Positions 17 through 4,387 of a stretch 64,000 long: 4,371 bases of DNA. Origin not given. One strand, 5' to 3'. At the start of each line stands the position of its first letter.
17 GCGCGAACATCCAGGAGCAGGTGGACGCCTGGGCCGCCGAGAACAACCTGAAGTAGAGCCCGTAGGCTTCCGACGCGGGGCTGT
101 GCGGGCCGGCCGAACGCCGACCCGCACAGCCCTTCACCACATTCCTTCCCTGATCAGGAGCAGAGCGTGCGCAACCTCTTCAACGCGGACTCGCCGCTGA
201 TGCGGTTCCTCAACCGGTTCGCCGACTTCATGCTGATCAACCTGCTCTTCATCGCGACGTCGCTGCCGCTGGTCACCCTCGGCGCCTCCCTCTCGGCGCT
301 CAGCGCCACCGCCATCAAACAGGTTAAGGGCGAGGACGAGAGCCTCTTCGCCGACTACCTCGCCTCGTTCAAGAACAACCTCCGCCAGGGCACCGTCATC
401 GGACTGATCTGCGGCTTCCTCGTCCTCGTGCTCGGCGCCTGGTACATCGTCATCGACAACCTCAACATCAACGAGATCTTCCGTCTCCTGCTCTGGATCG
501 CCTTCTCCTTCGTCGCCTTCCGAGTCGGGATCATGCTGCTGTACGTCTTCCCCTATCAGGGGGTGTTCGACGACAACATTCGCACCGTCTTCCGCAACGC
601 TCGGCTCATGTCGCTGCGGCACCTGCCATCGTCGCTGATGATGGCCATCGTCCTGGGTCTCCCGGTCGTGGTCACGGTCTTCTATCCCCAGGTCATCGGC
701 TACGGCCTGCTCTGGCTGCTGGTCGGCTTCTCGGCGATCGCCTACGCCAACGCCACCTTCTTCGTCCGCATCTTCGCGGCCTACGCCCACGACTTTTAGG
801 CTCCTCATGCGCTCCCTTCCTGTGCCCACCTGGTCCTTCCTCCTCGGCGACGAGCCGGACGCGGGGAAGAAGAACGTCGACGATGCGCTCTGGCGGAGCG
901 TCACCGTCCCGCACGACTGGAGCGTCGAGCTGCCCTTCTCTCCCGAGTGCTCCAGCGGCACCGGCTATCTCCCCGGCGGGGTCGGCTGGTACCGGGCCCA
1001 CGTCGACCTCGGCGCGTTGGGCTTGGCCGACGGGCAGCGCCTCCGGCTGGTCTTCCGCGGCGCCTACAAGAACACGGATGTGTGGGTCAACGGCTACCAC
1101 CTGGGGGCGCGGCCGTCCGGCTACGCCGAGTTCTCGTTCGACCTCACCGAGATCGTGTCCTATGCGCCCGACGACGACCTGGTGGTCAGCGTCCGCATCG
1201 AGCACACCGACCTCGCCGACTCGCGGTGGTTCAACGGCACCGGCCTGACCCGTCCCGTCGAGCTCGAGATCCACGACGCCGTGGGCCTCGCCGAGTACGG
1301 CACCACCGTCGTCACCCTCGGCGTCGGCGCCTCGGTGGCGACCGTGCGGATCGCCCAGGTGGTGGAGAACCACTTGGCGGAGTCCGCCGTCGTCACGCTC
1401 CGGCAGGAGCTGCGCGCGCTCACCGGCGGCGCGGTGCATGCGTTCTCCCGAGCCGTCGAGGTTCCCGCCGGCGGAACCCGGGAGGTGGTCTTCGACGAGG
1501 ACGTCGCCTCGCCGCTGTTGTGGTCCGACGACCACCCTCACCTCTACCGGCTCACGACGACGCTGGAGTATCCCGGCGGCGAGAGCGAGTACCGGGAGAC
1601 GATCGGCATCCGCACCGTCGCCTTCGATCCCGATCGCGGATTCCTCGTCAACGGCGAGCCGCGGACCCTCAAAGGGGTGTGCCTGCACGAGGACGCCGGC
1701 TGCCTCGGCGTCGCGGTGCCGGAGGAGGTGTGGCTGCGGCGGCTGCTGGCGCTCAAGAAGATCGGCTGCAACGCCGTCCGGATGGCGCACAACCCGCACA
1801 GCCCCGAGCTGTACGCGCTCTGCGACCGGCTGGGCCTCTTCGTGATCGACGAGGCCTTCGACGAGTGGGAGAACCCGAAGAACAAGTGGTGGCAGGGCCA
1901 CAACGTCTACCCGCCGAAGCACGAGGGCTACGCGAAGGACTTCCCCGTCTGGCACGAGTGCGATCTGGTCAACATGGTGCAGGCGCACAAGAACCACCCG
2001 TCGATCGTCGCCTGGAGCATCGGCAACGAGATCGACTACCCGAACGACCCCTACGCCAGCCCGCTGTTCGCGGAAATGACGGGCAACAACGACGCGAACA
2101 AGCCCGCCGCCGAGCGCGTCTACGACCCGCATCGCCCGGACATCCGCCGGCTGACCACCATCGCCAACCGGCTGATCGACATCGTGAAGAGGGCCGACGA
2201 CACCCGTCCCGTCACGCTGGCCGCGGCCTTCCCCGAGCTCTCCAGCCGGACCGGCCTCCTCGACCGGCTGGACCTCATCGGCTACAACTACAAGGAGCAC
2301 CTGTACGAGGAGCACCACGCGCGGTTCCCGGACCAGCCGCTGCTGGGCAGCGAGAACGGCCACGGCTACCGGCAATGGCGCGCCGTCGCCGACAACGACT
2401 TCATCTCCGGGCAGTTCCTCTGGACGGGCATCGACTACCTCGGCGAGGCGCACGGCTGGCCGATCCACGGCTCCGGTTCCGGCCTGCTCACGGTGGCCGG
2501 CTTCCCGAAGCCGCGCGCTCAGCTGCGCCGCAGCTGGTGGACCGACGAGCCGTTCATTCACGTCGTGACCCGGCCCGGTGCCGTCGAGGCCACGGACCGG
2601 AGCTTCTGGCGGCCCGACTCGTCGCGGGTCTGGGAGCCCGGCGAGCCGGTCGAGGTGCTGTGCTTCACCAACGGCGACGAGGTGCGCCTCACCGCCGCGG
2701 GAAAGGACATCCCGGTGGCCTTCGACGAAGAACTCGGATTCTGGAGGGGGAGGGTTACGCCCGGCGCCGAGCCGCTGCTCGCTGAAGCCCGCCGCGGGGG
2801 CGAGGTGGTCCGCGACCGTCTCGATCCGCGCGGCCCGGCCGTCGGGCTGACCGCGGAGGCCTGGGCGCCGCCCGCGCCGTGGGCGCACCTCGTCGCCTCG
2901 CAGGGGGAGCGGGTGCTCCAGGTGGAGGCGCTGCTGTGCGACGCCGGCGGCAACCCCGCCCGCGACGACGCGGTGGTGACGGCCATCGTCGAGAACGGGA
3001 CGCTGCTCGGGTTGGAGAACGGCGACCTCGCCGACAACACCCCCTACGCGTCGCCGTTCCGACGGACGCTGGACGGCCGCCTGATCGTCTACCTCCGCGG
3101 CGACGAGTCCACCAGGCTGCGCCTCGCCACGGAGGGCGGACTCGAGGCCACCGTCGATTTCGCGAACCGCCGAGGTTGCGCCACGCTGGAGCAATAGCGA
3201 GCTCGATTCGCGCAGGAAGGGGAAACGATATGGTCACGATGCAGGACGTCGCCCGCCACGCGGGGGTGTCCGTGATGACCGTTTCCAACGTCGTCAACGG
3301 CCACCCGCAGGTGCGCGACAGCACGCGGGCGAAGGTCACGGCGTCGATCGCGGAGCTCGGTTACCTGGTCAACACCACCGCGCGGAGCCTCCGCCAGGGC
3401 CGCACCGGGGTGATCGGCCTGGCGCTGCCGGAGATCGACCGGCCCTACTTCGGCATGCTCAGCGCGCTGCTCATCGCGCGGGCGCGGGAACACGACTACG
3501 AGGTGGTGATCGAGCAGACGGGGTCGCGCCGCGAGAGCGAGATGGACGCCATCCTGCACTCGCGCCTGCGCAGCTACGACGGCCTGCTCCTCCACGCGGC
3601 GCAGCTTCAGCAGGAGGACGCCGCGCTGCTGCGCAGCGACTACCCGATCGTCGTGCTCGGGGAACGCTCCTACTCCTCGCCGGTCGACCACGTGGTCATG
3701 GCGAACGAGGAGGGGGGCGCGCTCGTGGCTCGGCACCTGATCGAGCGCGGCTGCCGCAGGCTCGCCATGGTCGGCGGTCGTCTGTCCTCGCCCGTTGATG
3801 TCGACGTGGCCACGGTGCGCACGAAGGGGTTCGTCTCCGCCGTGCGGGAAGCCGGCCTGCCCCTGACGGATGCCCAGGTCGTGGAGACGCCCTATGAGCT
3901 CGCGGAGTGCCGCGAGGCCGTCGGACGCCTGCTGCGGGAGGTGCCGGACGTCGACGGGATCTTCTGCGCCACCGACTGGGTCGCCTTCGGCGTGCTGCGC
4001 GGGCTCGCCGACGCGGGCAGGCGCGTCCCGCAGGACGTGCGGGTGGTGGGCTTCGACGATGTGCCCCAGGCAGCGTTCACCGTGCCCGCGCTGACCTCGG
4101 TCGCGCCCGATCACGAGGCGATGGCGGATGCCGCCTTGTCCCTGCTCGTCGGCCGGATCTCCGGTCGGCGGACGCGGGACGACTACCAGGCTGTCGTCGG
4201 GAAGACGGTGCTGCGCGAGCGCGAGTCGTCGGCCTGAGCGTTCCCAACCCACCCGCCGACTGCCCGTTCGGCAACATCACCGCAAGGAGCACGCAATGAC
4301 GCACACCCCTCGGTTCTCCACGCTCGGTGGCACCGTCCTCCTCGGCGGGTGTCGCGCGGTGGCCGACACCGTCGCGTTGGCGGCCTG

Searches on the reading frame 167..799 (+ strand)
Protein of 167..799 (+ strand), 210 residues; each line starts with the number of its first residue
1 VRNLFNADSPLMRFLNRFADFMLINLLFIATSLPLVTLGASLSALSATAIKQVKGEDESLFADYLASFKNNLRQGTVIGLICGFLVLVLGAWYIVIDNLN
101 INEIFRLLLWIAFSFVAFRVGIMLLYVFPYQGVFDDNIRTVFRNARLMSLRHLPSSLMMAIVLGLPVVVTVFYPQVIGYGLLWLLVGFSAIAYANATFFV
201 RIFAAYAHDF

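Call 3: search_protein_families(library=pfam, proteins=[window:167-799:+], max_evalue=0.01)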
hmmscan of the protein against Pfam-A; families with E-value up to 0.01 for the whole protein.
window:167-799:+ (210 aa): 2 families
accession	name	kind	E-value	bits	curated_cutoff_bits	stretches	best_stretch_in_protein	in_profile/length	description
PF04854.19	DUF624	-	5.9e-13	49.2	24.2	1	21-89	1-73/77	Protein of unknown function, DUF624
PF20556.3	DUF6768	-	0.00033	20.8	27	1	55-124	23-91/123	Family of unknown function (DUF6768)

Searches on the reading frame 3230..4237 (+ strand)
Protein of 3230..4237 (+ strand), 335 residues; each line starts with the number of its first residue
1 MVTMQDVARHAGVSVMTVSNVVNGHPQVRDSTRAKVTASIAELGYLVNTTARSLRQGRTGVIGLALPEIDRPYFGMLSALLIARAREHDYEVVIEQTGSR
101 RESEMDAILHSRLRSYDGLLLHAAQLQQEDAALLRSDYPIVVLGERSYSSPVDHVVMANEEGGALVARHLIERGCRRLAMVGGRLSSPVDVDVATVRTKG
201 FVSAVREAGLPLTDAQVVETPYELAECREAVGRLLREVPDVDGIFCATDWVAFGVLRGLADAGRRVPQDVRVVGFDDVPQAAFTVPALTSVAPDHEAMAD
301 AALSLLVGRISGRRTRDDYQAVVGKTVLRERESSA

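Call 3: search_protein_families(library=pfam, proteins=[window:3230-4237:+], max_evalue=0.01)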
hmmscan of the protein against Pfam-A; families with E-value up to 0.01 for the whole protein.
window:3230-4237:+ (335 aa): 4 families
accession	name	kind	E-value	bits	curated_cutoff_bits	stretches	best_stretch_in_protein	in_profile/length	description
PF13377.12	Peripla_BP_3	-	7.9e-34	117.6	26.5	1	167-333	1-166/167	Periplasmic binding protein-like domain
PF00532.27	Peripla_BP_1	-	1.9e-23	83.8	22.2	1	60-281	2-231/281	Periplasmic binding proteins and sugar binding domain of LacI family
PF00356.27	LacI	-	6.4e-17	61.5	27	1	3-47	1-45/46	Bacterial regulatory proteins, lacI family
PF13407.12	Peripla_BP_4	-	9.3e-10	38.9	35.1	1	62-282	1-223/258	Periplasmic binding protein domain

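Call 31: find_homologous_proteins(query=window:3230-4237:+, max_evalue=1e-40)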
Query window:3230-4237:+ (335 aa): 945 proteins with E <= 1e-40 among 8000 candidates; the best 120 are listed.
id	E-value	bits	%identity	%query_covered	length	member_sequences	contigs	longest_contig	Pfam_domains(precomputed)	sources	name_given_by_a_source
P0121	1.0e-210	717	100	100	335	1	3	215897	PF13377.13,PF00532.28,PF00356.28,PF13407.13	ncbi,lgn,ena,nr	ncbi:MAG TPA: LacI family DNA-binding transcriptional regulator [Arachnia sp.]|nr:LacI family DNA-bi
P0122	9.7e-169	579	81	99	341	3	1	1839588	PF13377.13,PF00532.28,PF00356.28,PF13407.13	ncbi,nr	ncbi:MAG: LacI family DNA-binding transcriptional regulator [Tessaracoccus sp.]|nr:LacI family DNA-b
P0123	3.4e-162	557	77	100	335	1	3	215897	PF13377.13,PF00532.28,PF00356.28,PF13407.13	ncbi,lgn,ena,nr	ncbi:MAG TPA: LacI family DNA-binding transcriptional regulator [Arachnia sp.]|nr:LacI family DNA-bi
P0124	4.4e-162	557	78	100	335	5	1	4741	PF13377.13,PF00532.28,PF00356.28,PF13407.13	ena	-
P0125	5.0e-160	550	77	100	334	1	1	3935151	PF13377.13,PF00532.28,PF00356.28,PF13407.13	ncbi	ncbi:MAG: LacI family DNA-binding transcriptional regulator [Arachnia sp.]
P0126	1.2e-153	529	74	100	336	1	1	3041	PF13377.13,PF00532.28,PF00356.28,PF13407.13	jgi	jgi:DNA-binding LacI/PurR family transcriptional regulator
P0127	2.2e-151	522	74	100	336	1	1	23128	PF13377.13,PF00532.28,PF00356.28,PF13407.13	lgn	-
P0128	3.8e-143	495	72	99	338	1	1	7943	PF13377.13,PF00532.28,PF00356.28,PF13407.13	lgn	-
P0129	8.4e-142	490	72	99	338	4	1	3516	PF13377.13,PF00532.28,PF00356.28,PF13407.13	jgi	jgi:DNA-binding LacI/PurR family transcriptional regulator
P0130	7.5e-141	487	72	99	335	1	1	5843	PF13377.13,PF00532.28,PF00356.28,PF13407.13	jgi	jgi:DNA-binding LacI/PurR family transcriptional regulator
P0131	1.3e-140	486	72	100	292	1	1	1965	PF13377.13,PF00532.28,PF00356.28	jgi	jgi:DNA-binding LacI/PurR family transcriptional regulator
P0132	1.2e-139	483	68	100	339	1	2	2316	PF13377.13,PF00532.28,PF00356.28,PF13407.13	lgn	-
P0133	2.0e-138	479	69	100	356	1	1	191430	PF13377.13,PF00532.28,PF00356.28,PF13407.13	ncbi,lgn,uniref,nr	ncbi:LacI family DNA-binding transcriptional regulator [Propioniciclava soli]|uniref:LacI family DNA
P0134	7.2e-138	477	70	100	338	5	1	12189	PF13377.13,PF00532.28,PF00356.28,PF13407.13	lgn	-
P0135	6.3e-135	468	66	100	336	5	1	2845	PF13377.13,PF00532.28,PF00356.28,PF13407.13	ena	-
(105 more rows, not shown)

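Call 32: find_encoding_contigs(protein=P0122, flank=10000, max_places=3)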
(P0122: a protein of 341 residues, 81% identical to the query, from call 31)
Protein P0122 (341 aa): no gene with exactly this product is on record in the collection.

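Call 33: find_encoding_contigs(protein=P0125, flank=10000, max_places=3)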
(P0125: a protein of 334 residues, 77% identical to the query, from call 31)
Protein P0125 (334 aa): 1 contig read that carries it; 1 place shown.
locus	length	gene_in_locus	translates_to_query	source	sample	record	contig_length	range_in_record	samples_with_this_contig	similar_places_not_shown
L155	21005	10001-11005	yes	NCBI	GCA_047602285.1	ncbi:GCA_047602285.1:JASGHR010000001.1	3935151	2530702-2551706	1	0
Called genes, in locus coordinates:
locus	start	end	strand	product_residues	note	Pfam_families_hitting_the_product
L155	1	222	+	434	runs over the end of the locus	PF00480:ROK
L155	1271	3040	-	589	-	PF00664:ABC_membrane, PF00005:ABC_tran, PF02463:SMC_N (faint), PF13304:AAA_21 (faint)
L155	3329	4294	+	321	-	PF00528:BPD_transp_1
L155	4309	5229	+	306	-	PF00528:BPD_transp_1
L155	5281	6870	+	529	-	PF12010:DUF3502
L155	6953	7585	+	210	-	PF04854:DUF624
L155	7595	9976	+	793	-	PF00703:Glyco_hydro_2 (weak), PF02836:Glyco_hydro_2_C, PF18565:Glyco_hydro2_C5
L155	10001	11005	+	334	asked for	PF00356:LacI, PF00532:Peripla_BP_1, PF13407:Peripla_BP_4, PF13377:Peripla_BP_3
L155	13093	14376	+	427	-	PF03825:Nuc_H_symport (weak), PF07690:MFS_1, PF12832:MFS_1_like (weak), PF13347:MFS_2 (weak), PF07690:MFS_1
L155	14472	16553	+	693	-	PF02449:Glyco_hydro_42, PF08532:Glyco_hydro_42M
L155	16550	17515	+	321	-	PF22847:Glyco_hydro_43_rel, PF04616:Glyco_hydro_43 (weak)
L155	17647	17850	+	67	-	-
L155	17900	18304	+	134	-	-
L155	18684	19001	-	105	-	PF02452:PemK_toxin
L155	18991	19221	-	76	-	-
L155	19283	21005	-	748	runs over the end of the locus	PF07944:Beta-AFase-like_GH127_cat, PF20736:Glyco_hydro127M, PF16375:DUF4986, PF20620:DUF6805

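Call 38: search_protein_families(library=pfam, proteins=[L155:18089-18679:-], max_evalue=0.01)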
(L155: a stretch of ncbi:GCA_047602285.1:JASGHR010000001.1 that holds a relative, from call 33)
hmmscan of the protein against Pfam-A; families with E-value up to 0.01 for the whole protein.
L155:18089-18679:- (197 aa): 1 family
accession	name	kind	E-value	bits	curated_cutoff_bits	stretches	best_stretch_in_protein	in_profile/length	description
PF13173.12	AAA_14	-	8.6e-10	39.2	27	1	2-109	5-127/129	AAA domain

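Call 53: find_encoding_contigs(protein=P0127, flank=10000, max_places=3)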
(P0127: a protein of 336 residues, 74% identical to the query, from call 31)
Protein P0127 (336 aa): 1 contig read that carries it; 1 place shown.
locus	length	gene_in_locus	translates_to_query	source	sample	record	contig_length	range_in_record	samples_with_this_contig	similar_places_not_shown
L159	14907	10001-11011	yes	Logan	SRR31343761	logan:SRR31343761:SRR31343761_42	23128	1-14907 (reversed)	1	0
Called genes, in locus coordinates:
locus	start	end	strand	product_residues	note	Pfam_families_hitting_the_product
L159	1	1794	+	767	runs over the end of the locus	PF00149:Metallophos (weak), PF02872:5_nucleotid_C, PF16640:Big_3_5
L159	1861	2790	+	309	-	PF01545:Cation_efflux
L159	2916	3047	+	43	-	-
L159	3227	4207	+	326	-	PF00528:BPD_transp_1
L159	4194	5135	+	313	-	PF00528:BPD_transp_1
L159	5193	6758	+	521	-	PF12010:DUF3502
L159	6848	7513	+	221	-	PF04854:DUF624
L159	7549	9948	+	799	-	PF02837:Glyco_hydro_2_N (weak), PF00703:Glyco_hydro_2, PF02836:Glyco_hydro_2_C, PF18565:Glyco_hydro2_C5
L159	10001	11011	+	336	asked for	PF00356:LacI, PF00532:Peripla_BP_1, PF13407:Peripla_BP_4, PF13377:Peripla_BP_3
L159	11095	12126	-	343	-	PF08279:HTH_11 (faint), PF07506:RepB (faint), PF00196:GerE, PF13384:HTH_23 (weak)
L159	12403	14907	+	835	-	?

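Call 54: find_encoding_contigs(protein=P0124, flank=10000, max_places=3)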
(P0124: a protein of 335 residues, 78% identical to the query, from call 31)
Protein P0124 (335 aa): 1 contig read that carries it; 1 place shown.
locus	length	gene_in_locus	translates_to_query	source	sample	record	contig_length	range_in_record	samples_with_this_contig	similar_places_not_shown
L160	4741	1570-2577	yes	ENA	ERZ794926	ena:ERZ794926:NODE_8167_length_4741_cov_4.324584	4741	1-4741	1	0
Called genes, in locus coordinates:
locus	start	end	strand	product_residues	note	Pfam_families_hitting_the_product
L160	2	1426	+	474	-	?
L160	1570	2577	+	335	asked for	PF00356:LacI, PF00532:Peripla_BP_1, PF13407:Peripla_BP_4, PF13377:Peripla_BP_3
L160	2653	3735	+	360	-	-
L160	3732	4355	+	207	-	-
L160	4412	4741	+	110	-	?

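Call 69: search_protein_families(library=pfam, proteins=[L160:2653-3735:+, L160:3732-4355:+, L159:11095-12126:-, L159:12403-14907:+], max_evalue=0.01)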
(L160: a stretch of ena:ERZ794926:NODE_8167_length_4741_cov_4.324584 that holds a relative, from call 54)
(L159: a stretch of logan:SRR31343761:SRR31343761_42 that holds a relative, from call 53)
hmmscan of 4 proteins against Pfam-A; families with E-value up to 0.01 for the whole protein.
L160:2653-3735:+ (360 aa): 0 families

L160:3732-4355:+ (207 aa): 0 families

L159:11095-12126:- (343 aa): 11 families
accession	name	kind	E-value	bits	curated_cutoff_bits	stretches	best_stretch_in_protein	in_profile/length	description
PF00196.25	GerE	-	5.7e-11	42.3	23.5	1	270-325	2-57/57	Bacterial regulatory proteins, luxR family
PF13384.12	HTH_23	-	5.8e-07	29.6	24.6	1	278-308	10-40/50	Homeodomain-like domain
PF07506.17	RepB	-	4.1e-06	27.4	30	1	273-327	9-61/185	RepB plasmid partitioning protein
PF08279.18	HTH_11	-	2.3e-05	24.6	25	1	277-314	4-43/55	HTH domain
PF13518.12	HTH_28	-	0.00067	20.1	25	1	278-309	5-36/52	Helix-turn-helix domain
PF08281.18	Sigma70_r4_2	-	0.0012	18.9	25.7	1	271-307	11-48/54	Sigma-70, region 4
PF02002.24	TFIIE_alpha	-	0.0017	18.6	22.9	0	17-60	14-57/105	TFIIE alpha subunit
PF20432.4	Xre-like-HTH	-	0.0027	18.4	25.8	1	276-304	13-42/63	Antitoxin Xre-like helix-turn-helix domain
PF00392.27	GntR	-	0.006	16.7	27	0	35-63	29-57/64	Bacterial regulatory proteins, gntR family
PF04545.22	Sigma70_r4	-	0.0078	16.2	24.1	0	271-307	5-42/50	Sigma-70, region 4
PF12802.13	MarR_2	-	0.0081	16.7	27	0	13-69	2-59/61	MarR family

L159:12403-14907:+ (835 aa): 7 families
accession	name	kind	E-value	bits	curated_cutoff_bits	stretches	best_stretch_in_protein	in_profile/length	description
PF00082.27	Peptidase_S8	-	8.4e-43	147.2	21.8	1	206-470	1-276/288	Subtilase family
PF13620.12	CarboxypepD_reg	-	5e-30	104.1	32.3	2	506-583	2-82/82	Carboxypeptidase regulatory-like domain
PF13715.12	CarbopepD_reg_2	-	2.9e-12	46.9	32.2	2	515-584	11-78/88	CarboxypepD_reg-like domain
PF08308.17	PEGA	-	0.00011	22.4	20.8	1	544-584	28-69/71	PEGA domain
PF09430.16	EMC7_beta-sandw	-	0.00032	21.3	26.6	0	518-577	7-66/122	ER membrane protein complex subunit 7, beta-sandwich domain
PF17802.7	SpaA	-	0.00082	19.9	23.1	0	595-640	8-57/91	Prealbumin-like fold domain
PF17210.9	SdrD_B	-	0.0042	17.7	29.7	0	595-669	17-90/112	SdrD B-like domain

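Call 78: search_solved_structures(query=L160:3732-4355:+, max_evalue=1)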
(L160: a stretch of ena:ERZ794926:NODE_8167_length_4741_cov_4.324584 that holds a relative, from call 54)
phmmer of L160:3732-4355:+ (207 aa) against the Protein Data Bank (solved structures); distinct sequences matched with E-value up to 1: 4.
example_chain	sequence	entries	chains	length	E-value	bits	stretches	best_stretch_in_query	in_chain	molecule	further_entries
4bq2_A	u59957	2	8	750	6.6e-10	42.3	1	5-153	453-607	B-AGARASE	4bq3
4bq4_A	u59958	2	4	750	1.7e-09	40.9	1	5-153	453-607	B-AGARASE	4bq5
6xj9_A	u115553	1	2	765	2.2e-07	34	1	5-151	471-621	Agarase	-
5z6p_A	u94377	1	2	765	8.1e-06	28.9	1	5-146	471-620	B-agarase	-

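Call 79: search_solved_structures(query=L160:2653-3735:+, max_evalue=1)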
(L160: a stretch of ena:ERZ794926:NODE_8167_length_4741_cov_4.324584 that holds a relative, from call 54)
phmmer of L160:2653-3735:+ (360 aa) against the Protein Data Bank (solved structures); distinct sequences matched with E-value up to 1: 5.
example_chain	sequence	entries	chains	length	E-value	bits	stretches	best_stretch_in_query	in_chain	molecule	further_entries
4bq2_A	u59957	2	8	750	6.3e-15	58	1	182-272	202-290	B-AGARASE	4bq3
4bq4_A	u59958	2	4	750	6.3e-15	58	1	182-272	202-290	B-AGARASE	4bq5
6xj9_A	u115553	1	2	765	6.5e-11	44.8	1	183-279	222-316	Agarase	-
5z6p_A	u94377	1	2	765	5.6e-10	41.7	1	169-273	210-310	B-agarase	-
5t3b_A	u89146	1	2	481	0.021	16.7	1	222-269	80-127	Glycoside Hydrolase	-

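Call 80: search_protein_families(library=ncbifam, proteins=[L160:2653-3735:+, L160:3732-4355:+], max_evalue=0.1)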
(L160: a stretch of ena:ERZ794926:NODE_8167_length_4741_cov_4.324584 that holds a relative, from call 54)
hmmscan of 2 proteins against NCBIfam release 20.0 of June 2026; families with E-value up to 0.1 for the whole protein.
L160:2653-3735:+ (360 aa): 0 families

L160:3732-4355:+ (207 aa): 0 families
